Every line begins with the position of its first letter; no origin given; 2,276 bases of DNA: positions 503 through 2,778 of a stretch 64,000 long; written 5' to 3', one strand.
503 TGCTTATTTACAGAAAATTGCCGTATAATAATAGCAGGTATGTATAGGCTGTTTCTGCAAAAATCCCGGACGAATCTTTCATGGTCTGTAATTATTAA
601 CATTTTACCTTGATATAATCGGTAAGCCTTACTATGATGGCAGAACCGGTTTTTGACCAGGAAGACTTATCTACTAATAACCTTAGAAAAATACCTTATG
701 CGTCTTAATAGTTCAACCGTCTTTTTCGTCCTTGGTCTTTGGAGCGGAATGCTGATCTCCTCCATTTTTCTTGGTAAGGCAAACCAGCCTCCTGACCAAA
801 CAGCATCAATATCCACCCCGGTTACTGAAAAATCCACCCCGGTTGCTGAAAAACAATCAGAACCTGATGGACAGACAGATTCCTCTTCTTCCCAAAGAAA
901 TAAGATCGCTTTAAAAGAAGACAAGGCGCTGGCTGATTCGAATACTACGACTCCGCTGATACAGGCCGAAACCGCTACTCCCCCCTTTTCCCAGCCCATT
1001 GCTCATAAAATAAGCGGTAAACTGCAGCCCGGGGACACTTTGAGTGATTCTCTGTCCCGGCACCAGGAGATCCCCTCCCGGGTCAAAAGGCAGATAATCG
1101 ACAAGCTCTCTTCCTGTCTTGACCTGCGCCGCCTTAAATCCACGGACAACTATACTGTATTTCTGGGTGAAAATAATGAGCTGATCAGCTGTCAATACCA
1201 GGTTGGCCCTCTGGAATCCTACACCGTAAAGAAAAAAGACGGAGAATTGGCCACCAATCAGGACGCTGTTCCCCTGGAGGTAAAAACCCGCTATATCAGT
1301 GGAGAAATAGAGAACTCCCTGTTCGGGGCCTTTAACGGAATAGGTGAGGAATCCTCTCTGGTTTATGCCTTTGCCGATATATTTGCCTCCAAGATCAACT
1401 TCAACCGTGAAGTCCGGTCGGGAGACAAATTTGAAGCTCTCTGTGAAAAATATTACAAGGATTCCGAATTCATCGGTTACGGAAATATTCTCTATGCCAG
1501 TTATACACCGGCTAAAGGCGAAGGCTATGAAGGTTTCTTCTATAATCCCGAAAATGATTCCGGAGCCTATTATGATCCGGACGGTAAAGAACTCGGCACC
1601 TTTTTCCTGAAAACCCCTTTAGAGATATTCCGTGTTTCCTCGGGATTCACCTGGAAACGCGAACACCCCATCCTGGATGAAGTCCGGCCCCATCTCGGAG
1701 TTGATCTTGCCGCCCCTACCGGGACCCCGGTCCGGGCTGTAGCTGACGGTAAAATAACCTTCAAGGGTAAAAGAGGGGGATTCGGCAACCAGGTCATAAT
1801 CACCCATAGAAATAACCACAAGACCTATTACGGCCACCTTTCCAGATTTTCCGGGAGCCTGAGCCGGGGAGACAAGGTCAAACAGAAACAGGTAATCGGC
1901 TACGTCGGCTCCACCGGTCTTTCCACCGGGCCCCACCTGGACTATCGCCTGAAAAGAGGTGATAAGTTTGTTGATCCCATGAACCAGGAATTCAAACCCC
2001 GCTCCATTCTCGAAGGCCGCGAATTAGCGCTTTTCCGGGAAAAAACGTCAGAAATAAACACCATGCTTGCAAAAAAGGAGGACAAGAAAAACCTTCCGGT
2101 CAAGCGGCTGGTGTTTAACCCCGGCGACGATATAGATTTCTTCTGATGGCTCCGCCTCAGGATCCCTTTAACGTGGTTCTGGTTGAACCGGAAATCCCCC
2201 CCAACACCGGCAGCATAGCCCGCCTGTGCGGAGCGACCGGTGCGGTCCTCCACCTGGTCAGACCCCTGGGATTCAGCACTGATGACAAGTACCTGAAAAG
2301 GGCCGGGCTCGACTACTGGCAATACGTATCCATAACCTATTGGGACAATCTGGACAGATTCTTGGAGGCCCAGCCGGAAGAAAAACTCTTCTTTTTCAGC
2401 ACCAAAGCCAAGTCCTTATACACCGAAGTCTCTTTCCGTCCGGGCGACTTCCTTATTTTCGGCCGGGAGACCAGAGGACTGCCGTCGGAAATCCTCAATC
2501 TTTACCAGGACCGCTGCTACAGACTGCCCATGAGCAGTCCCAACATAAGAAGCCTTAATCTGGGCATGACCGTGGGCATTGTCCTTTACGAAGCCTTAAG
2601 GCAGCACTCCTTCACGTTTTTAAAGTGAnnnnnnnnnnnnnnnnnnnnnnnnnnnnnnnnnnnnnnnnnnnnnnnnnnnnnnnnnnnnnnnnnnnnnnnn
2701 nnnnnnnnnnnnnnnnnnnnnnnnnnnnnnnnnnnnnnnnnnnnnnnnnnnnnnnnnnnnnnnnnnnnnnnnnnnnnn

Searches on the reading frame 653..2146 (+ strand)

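Call 70: search_protein_families(library=pfam, proteins=[window:653-2146:+], max_evalue=0.00001)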
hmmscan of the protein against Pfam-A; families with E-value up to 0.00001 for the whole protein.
window:653-2146:+ (497 aa): 2 families
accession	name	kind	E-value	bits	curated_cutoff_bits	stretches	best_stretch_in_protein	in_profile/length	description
PF01551.29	Peptidase_M23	-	2.4e-31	108.2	28.7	1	346-442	2-96/96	Peptidase family M23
PF19425.4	Csd3_N2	-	1.9e-07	31.5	27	0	211-332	5-120/122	Csd3 second domain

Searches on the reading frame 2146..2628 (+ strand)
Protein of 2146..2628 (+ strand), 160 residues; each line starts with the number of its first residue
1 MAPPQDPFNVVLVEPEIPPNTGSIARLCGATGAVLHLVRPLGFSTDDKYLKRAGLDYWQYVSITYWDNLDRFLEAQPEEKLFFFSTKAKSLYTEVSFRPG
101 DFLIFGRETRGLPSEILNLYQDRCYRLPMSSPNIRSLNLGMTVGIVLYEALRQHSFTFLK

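Call 70: search_protein_families(library=pfam, proteins=[window:2146-2628:+], max_evalue=0.00001)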
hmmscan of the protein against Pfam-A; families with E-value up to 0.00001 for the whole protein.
window:2146-2628:+ (160 aa): 1 family
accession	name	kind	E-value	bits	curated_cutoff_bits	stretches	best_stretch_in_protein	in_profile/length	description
PF00588.24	SpoU_methylase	-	5.3e-33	114.5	29.7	1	8-148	2-142/142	SpoU rRNA Methylase family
